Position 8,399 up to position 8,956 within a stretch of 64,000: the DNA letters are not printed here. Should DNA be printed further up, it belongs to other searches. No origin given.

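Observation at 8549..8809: Phage-encoded ClpS-like N-degron adaptor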

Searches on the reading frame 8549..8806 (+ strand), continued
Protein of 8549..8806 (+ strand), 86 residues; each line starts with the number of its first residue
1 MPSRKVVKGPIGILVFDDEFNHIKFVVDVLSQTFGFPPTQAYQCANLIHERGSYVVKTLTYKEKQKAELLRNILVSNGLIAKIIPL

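Call 31: fold_search(model_id=the predicted structure, library=pdb)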
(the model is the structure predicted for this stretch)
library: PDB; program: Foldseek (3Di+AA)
matches with E <= 10: 295; with E <= 0.001: 38
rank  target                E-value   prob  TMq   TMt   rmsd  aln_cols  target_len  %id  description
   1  1mbu_C                1.0e-06  1.00  0.77  0.77   2.1        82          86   17  Crystal Structure Analysis of ClpSN heterodimer (released 2002-12-11)
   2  1mbx_C                1.1e-06  1.00  0.76  0.76   2.1        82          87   17  CRYSTAL STRUCTURE ANALYSIS OF ClpSN WITH TRANSITION METAL ION BOUND (released 2002-12-11)
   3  9b1p_A                1.7e-06  1.00  0.81  0.89   1.0        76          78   25  Mycolicibacterium smegmatis ClpS with TrpSer dipeptide and Mg2+ (released 2024-12-11)
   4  1r6q_D                1.7e-06  1.00  0.75  0.70   2.2        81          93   17  ClpNS with fragments (released 2005-02-15)
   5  9ayn_A                2.1e-06  1.00  0.83  0.89   1.2        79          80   24  Mycolicibacterium smegmatis ClpS with bound Ni2+ (released 2024-12-11)
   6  1r6o_C                2.5e-06  1.00  0.75  0.70   2.1        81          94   17  ATP-dependent Clp protease ATP-binding subunit clpA/ATP-dependent Clp protease adaptor protein clpS (released 2005-02-15)
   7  9ayo_B                2.7e-06  1.00  0.81  0.91   1.1        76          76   25  Mycolicibacterium smegmatis ClpS with bound PheAla and Ni2+ (released 2024-12-11)
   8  2wa8_A                2.7e-06  1.00  0.74  0.73   2.2        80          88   18  Structural basis of N-end rule substrate recognition in Escherichia coli by the ClpAP adaptor protein ClpS - The Phe p (released 2009-04-28)
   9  2wa8_C                2.7e-06  1.00  0.74  0.63   2.2        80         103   18  Structural basis of N-end rule substrate recognition in Escherichia coli by the ClpAP adaptor protein ClpS - The Phe p (released 2009-04-28)
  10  9ayn_B                2.9e-06  1.00  0.82  0.91   1.0        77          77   25  Mycolicibacterium smegmatis ClpS with bound Ni2+ (released 2024-12-11)
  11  3o2b_C                3.1e-06  1.00  0.75  0.63   2.2        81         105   17  E. coli ClpS in complex with a Phe N-end rule peptide (released 2011-12-14)
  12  7d34_A                3.3e-06  1.00  0.81  0.87   1.3        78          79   27  AtClpS1-peptide complex (released 2021-04-28)
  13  1mg9_A                3.5e-06  1.00  0.76  0.77   2.1        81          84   16  The structural basis of ClpS-mediated switch in ClpA substrate recognition (released 2002-11-27)
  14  3o2h_A                3.7e-06  1.00  0.74  0.68   2.2        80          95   18  E. coli ClpS in complex with a Leu N-end rule peptide (released 2011-12-14)
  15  1r6o_D                4.5e-06  1.00  0.75  0.69   2.2        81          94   17  ATP-dependent Clp protease ATP-binding subunit clpA/ATP-dependent Clp protease adaptor protein clpS (released 2005-02-15)
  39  1dd3_A                4.3e-03  1.00  0.66  0.47   2.6        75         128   16  CRYSTAL STRUCTURE OF RIBOSOMAL PROTEIN L12 FROM THERMOTOGA MARITIMA (released 2000-11-13)
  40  1ctf                  1.2e-02  1.00  0.59  0.71   2.8        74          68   15  STRUCTURE OF THE C-TERMINAL DOMAIN OF THE RIBOSOMAL PROTEIN L7/L12 FROM ESCHERICHIA COLI AT 1.7 ANGSTROMS (released 1987-01-15)
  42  2zjq_5                4.6e-02  1.00  0.62  0.72   2.6        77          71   19  Interaction of L7 with L11 induced by Microccocin binding to the Deinococcus radiodurans 50S subunit (released 2008-06-17)
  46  1rqu_A                8.1e-02  0.96  0.55  0.43   5.0        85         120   13  NMR structure of L7 dimer from E.coli (released 2004-03-02)
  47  1rqs_MODEL_1_A        1.3e-01  0.97  0.57  0.64   3.1        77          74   16  NMR structure of C-terminal domain of ribosomal protein L7 from E.coli (released 2004-03-02)
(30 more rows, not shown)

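Call 32: search_protein_families(library=phrogs, proteins=[window:8549-8806:+], max_evalue=0.01)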
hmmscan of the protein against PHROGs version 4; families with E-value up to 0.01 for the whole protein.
window:8549-8806:+ (86 aa): 2 families
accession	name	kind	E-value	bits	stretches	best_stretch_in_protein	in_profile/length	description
phrog_27368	-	other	1.7e-05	25.8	1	13-63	25-75/102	ATP-dependent protease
phrog_15940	-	other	0.0019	19.1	1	12-62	76-126/177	ATP-dependent protease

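Call 33: search_protein_families(library=ncbifam, proteins=[window:8549-8806:+], max_evalue=0.1)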
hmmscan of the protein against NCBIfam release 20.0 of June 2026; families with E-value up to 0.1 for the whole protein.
window:8549-8806:+ (86 aa): 9 families
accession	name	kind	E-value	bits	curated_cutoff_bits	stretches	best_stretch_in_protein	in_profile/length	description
NF000668.1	PRK00033.1-1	equivalog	4.6e-05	23.5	86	1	14-81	8-72/77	ATP-dependent Clp protease adapter ClpS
NF009564.0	PRK13019.1-4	equivalog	0.00044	20.4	143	1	13-60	24-71/101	ATP-dependent Clp protease adapter ClpS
NF009563.0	PRK13019.1-3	equivalog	0.00057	19.7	117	1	13-80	29-94/101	ATP-dependent Clp protease adapter ClpS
NF000669.1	PRK00033.1-2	equivalog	0.00059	19.8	149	1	13-62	18-67/94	ATP-dependent Clp protease adapter ClpS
NF009565.0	PRK13019.1-5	equivalog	0.001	19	158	1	13-80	26-91/98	ATP-dependent Clp protease adapter ClpS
NF000672.0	PRK00033.1-5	equivalog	0.0031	17.5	112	1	13-57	28-72/104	ATP-dependent Clp protease adapter ClpS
NF000670.0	PRK00033.1-3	equivalog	0.0042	17.2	143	1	13-60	30-77/106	ATP-dependent Clp protease adapter ClpS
NF009562.0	PRK13019.1-2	equivalog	0.016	15.3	160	1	12-80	22-88/95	ATP-dependent Clp protease adapter ClpS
NF000671.1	PRK00033.1-4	equivalog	0.031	14.4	107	1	13-81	19-85/91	ATP-dependent Clp protease adapter ClpS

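Call 43: get_annotated_region(hit=H1, flank=4000)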
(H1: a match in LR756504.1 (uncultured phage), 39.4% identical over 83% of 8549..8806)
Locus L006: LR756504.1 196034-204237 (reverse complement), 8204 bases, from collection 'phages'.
description: uncultured phage genome assembly, chromosome: 1.
organism: uncultured phage (NCBI taxid 278008)
taxonomy: Viruses; environmental samples
host: -; source: metagenomic; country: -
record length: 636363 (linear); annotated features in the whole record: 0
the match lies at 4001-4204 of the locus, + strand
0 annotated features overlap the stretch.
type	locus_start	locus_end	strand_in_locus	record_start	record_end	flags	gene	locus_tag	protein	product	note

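Call 45: find_homologous_proteins(query=A3, max_evalue=0.001)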
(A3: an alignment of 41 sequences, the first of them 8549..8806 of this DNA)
Query A3 (41 sequences) (86 aa, profile of the alignment): 29 proteins with E <= 0.001 among 504 candidates.
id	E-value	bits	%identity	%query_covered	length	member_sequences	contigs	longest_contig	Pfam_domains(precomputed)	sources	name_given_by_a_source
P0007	4.4e-31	124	68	88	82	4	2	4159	PF02617.23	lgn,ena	-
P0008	4.3e-30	121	67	100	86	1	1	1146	PF02617.23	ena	-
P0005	4.5e-30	121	70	94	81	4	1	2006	PF02617.23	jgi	-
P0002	7.4e-30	120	74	100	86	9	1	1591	PF02617.23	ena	-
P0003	3.8e-29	118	72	100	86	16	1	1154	PF02617.23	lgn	-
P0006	4.9e-29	118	71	93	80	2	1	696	PF02617.23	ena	-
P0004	6.2e-29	117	79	94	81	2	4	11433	PF02617.23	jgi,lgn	-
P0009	2.6e-28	115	64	94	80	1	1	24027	PF02617.23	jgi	jgi:ATP-dependent Clp protease adapter protein ClpS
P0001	3.4e-28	115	93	100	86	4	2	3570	PF02617.23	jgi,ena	jgi:ATP-dependent Clp protease adapter protein ClpS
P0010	4.6e-27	111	63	94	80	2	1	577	PF02617.23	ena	-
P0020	3.5e-26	109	29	84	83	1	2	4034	-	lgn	-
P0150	3.6e-26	108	36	93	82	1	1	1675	PF02617.23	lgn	-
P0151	2.3e-25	106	40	100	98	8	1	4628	-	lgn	-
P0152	3.6e-25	105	34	100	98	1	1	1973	-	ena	-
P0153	1.4e-24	103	44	77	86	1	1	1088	PF02617.23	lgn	-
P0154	1.1e-23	101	37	78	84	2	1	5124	PF02617.23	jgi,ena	-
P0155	1.6e-23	100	34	86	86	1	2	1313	PF02617.23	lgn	-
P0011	1.9e-23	100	61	81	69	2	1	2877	PF02617.23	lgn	-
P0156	3.3e-23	99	35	100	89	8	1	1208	PF02617.23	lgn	-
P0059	2.9e-21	93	26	91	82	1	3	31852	PF02617.23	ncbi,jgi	-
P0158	3.5e-21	93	41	79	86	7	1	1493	PF02617.23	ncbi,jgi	jgi:ATP-dependent Clp protease adapter protein ClpS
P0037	6.1e-21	92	33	73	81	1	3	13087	PF02617.23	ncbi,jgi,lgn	jgi:ATP-dependent Clp protease adapter protein ClpS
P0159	6.7e-21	92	38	79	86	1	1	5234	PF02617.23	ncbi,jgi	jgi:ATP-dependent Clp protease adapter protein ClpS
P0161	4.3e-14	70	34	83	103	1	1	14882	PF02617.23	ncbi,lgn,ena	-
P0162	1.2e-10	59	44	45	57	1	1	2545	PF02617.23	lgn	-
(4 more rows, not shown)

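Call 47: find_encoding_contigs(protein=P0059, flank=10000, max_places=2)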
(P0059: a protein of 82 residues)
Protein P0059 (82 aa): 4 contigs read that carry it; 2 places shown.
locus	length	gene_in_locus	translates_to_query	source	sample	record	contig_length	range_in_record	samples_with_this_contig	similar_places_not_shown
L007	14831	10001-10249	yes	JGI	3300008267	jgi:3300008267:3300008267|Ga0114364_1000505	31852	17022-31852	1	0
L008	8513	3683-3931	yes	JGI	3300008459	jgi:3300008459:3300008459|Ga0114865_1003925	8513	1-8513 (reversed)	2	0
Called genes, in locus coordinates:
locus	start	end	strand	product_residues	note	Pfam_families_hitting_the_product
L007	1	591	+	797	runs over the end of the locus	PF00535:Glycos_transf_2 (faint)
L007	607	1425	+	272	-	-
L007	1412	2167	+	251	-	PF13578:Methyltransf_24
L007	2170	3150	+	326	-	PF03385:STELLO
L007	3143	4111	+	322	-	PF01073:3Beta_HSD, PF01370:Epimerase, PF02719:Polysacc_synt_2 (weak), PF04321:RmlD_sub_bind, PF16363:GDP_Man_Dehyd, PF07993:NAD_binding_4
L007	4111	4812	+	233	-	PF13489:Methyltransf_23, PF13847:Methyltransf_31 (weak), PF08242:Methyltransf_12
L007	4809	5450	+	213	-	PF00676:E1_dh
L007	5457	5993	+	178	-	PF02779:Transket_pyr (weak)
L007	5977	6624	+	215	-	PF04321:RmlD_sub_bind, PF01370:Epimerase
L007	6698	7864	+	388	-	-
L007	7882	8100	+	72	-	-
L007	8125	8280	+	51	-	-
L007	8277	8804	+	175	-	-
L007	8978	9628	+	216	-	-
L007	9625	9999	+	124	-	-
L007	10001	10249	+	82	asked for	PF02617:ClpS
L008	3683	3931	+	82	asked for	PF02617:ClpS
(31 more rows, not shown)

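Call 48: find_encoding_contigs(protein=P0037, flank=8000, max_places=2)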
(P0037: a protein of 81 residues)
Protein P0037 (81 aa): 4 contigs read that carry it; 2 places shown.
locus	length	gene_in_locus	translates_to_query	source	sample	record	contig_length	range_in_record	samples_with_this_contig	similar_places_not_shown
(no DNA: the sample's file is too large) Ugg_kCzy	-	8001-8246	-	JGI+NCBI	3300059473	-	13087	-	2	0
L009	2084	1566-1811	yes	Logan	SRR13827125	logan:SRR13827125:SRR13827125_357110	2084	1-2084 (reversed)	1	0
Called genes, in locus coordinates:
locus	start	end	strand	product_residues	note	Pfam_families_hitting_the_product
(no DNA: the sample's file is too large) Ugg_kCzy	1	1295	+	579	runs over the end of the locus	PF02776:TPP_enzyme_N, PF00205:TPP_enzyme_M, PF02775:TPP_enzyme_C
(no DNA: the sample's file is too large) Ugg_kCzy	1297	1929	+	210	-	PF04321:RmlD_sub_bind (faint), PF00106:adh_short, PF13561:adh_short_C2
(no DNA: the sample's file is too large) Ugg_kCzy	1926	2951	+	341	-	PF01761:DHQ_synthase, PF24621:DHQS_C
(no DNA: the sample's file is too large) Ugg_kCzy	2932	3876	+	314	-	-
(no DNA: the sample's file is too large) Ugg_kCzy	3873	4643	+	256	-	PF01370:Epimerase, PF04321:RmlD_sub_bind (weak)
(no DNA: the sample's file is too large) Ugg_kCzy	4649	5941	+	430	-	PF00535:Glycos_transf_2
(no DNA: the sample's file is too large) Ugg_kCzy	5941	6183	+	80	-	-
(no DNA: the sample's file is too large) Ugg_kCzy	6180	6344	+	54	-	-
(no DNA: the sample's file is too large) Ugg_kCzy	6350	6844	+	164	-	-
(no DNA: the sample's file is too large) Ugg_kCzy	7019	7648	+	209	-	-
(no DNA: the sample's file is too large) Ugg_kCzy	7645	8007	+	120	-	-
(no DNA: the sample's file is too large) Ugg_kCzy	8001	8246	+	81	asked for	PF02617:ClpS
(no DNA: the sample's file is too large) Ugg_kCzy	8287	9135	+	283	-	?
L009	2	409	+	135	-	?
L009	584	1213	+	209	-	-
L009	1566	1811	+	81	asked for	PF02617:ClpS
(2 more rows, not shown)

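Call 49: find_encoding_contigs(protein=P0161, flank=8000, max_places=2)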
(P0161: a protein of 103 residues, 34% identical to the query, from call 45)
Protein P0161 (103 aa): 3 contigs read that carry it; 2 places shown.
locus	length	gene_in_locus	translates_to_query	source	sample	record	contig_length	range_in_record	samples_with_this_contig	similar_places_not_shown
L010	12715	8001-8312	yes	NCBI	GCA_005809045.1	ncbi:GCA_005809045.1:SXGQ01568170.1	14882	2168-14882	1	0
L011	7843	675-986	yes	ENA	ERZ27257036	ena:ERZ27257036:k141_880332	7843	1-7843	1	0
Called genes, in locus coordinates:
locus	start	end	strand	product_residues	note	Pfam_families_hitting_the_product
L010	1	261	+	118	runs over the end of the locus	-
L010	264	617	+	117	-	-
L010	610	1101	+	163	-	PF01258:zf-dskA_traR (weak)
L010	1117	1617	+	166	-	-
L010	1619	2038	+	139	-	-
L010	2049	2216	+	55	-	-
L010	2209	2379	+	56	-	-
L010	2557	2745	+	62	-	-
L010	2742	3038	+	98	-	-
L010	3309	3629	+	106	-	-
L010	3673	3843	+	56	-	-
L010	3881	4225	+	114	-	-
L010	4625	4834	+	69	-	-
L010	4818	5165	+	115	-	PF01541:GIY-YIG (weak)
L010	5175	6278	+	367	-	PF01068:DNA_ligase_A_M, PF14743:DNA_ligase_OB_2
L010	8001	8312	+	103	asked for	PF02617:ClpS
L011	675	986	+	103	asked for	PF02617:ClpS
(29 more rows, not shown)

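Call 57: find_encoding_contigs(protein=P0001, flank=4000, max_places=3)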
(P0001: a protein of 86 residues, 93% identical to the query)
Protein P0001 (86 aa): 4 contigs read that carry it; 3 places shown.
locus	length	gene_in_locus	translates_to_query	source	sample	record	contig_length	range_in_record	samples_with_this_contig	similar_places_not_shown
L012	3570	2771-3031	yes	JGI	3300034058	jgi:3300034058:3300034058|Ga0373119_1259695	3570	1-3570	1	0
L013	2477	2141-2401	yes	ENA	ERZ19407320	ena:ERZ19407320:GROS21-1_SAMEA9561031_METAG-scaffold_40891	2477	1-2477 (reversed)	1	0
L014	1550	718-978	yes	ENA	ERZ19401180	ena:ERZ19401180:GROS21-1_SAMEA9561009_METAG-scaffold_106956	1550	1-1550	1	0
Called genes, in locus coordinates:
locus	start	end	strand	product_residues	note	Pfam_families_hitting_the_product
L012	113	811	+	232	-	-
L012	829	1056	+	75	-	-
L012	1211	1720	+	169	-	-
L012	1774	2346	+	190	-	-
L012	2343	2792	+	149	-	-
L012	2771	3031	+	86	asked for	PF02617:ClpS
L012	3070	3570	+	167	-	?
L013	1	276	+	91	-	?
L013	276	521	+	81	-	-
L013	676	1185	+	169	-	-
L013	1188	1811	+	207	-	-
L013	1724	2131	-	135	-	-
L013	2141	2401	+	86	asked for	PF02617:ClpS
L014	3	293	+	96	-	?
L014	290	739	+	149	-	-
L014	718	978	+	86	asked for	PF02617:ClpS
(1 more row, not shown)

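Call 58: find_encoding_contigs(protein=window:8549-8806:+, flank=10000, max_places=3)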
Protein window:8549-8806:+ (86 aa): 4 contigs read that carry it; 2 places shown.
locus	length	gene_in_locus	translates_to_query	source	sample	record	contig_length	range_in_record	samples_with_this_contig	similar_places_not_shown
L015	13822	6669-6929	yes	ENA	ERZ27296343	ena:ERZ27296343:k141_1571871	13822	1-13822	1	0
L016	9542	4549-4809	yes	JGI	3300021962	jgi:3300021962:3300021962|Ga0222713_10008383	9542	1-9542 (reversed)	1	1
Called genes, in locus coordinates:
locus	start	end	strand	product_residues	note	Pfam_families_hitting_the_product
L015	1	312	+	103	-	?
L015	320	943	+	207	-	PF13489:Methyltransf_23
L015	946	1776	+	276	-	-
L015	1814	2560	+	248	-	-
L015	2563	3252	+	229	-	-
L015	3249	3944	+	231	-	-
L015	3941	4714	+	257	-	PF00535:Glycos_transf_2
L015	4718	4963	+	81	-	-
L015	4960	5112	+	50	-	-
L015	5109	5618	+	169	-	-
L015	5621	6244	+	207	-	-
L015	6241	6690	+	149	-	-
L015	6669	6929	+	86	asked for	PF02617:ClpS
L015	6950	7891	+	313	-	PF03851:UvdE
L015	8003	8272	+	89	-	-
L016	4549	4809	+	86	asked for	PF02617:ClpS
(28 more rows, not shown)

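Call 66: list_cluster_members(proteins=[P0012, P0013, P0014, P0015, P0016, P0043, P0046, P0052, P0056, P0051])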
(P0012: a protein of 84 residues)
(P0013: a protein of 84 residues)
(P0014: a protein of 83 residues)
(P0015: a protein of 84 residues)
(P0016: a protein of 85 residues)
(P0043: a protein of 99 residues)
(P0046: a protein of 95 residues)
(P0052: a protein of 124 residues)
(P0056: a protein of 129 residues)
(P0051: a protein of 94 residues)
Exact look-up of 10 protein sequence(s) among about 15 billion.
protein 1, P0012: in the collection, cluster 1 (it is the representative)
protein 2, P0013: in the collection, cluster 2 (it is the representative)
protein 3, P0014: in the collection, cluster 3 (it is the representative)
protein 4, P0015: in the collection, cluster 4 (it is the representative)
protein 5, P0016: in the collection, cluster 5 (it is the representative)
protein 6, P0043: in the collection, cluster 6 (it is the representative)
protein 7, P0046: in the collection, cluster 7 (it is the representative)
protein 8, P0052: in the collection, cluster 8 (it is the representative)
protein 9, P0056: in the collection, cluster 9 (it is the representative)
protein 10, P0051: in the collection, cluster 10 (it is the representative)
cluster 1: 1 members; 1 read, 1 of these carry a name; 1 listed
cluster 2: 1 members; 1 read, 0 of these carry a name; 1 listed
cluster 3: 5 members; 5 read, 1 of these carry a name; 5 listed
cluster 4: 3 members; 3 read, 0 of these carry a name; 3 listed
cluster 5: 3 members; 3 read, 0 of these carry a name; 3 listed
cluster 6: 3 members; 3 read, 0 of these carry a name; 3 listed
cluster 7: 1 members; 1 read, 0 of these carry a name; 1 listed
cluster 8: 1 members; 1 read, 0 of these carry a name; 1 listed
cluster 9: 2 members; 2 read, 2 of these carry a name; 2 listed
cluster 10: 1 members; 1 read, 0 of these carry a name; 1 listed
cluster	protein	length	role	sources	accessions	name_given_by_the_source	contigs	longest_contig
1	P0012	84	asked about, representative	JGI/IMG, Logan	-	ATP-dependent Clp protease adapter protein ClpS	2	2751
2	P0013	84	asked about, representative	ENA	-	-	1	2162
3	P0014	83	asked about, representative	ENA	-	-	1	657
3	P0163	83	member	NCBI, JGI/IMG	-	ATP-dependent Clp protease adapter protein ClpS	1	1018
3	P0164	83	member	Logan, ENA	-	-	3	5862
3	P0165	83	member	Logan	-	-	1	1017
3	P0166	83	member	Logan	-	-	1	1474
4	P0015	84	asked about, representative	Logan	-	-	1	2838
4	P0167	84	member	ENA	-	-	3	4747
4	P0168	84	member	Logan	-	-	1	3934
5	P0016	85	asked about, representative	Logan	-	-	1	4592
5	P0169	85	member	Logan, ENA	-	-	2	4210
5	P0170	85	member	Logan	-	-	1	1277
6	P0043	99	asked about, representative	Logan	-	-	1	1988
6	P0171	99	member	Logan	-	-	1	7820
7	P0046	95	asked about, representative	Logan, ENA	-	-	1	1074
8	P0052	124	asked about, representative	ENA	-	-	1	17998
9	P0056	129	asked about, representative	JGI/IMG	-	ATP-dependent Clp protease adaptor protein ClpS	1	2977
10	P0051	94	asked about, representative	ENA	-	-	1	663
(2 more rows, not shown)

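Call 68: fold_search(model_id=the predicted structure, library=viral)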
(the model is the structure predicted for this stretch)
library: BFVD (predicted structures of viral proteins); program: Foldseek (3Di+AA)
matches with E <= 10: 325; with E <= 0.001: 8
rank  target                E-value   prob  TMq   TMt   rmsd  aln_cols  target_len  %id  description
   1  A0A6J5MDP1            8.4e-08  1.00  0.81  0.78   5.4        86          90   30  ATP-dependent Clp protease adaptor protein ClpS [uncultured Caudovirales phage]
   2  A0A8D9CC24            9.6e-07  1.00  0.79  0.72   2.0        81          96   25  ATP-dependent Clp protease adapter protein ClpS [uncultured marine phage]
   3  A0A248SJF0            3.9e-06  1.00  0.74  0.65   3.9        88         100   17  (no name in the UniProt tables at hand)
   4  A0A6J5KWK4            5.1e-06  1.00  0.72  0.57   6.0       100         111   18  COG2127 Uncharacterized conserved protein [uncultured Caudovirales phage]
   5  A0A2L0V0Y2            1.5e-05  1.00  0.74  0.65   3.3        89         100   19  ATP-dependent Clp protease adaptor protein [Agrobacterium phage Atu_ph07]
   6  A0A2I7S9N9            1.7e-05  1.00  0.65  0.50   2.8        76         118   18  (no name in the UniProt tables at hand)
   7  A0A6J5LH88            4.0e-04  1.00  0.81  0.54  10.2       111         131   16  COG2127 Uncharacterized conserved protein [uncultured Caudovirales phage]
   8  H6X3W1                9.8e-04  1.00  0.64  0.35   3.7        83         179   16  Adaptor protein ClpS core domain-containing protein [Klebsiella phage vB_KleM_RaK2]
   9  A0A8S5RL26            2.1e-03  1.00  0.75  0.55   4.0        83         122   11  Uncharacterized protein [virus sp. ctBM815]
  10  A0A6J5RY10            2.1e-03  1.00  0.66  0.49   3.0        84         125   13  RplL Ribosomal protein L7/L12 [uncultured Caudovirales phage]
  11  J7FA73                7.1e-03  1.00  0.62  0.28   2.9        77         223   13  Uncharacterized protein [Agrobacterium phage 7-7-1]
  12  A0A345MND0            8.1e-03  1.00  0.67  0.57   3.3        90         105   10  (no name in the UniProt tables at hand)
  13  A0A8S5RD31            1.1e-02  1.00  0.66  0.45   2.6        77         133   19  L7/L12 50 S RIBOSOMAL protein.7A [virus sp. ctx9V1]
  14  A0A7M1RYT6            1.5e-02  1.00  0.56  0.19   4.0        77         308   18  Large ribosomal subunit protein bL12 C-terminal domain-containing protein [uncultured phage cr126_1]
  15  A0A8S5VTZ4            2.6e-02  1.00  0.59  0.69   2.7        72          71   17  50S ribosomal protein L11 [Ackermannviridae sp.]
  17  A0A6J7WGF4            3.1e-02  0.99  0.51  0.36   3.9        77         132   17  Ribosomal protein L7/L12, C-terminal [uncultured Caudovirales phage]
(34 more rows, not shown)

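Call 70: find_related_loci(query=P0059, collection=viral_contigs, flank=3000)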
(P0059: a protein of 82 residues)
Query P0059 (82 aa) in viral_contigs; peptide patterns used: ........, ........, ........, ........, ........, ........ (x = any residue, [..] = any of these).
8 stretches matched a pattern, but none encodes a relative of the query by tblastn (E <= 1e-3).

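Call 71: find_related_loci(query=P0015, collection=viral_contigs, flank=3000)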
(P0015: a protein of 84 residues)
Query P0015 (84 aa) in viral_contigs; peptide patterns used: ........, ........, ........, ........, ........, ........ (x = any residue, [..] = any of these).
No stretch of DNA in the collection matches any of the patterns.

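Call 72: search_dna_similar(query=L006:3926-4207:+, collection=phages, mode=protein, max_rows=40, max_evalue=0.001)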
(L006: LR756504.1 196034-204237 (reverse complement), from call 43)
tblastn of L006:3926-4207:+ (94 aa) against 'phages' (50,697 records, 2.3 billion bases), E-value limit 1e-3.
Records with a match: 3; places in all: 3; records where one place covers at least 80% of the query: 2.
Best place of each record, by identity: >=99% 1; <60% 2.
By first word of the organism name: uncultured 3.
By host as written in the record: - 3.
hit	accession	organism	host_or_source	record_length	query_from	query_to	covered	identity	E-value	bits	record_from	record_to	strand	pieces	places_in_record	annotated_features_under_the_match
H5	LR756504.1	uncultured phage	metagenomic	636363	1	94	100%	100.0%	8e-58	195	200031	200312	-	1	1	record has no annotation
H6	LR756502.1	uncultured phage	metagenomic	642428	3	94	98%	39.4%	8e-14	70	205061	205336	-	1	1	record has no annotation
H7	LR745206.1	uncultured phage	metagenomic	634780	25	94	74%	37.1%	2e-10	61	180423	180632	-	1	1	record has no annotation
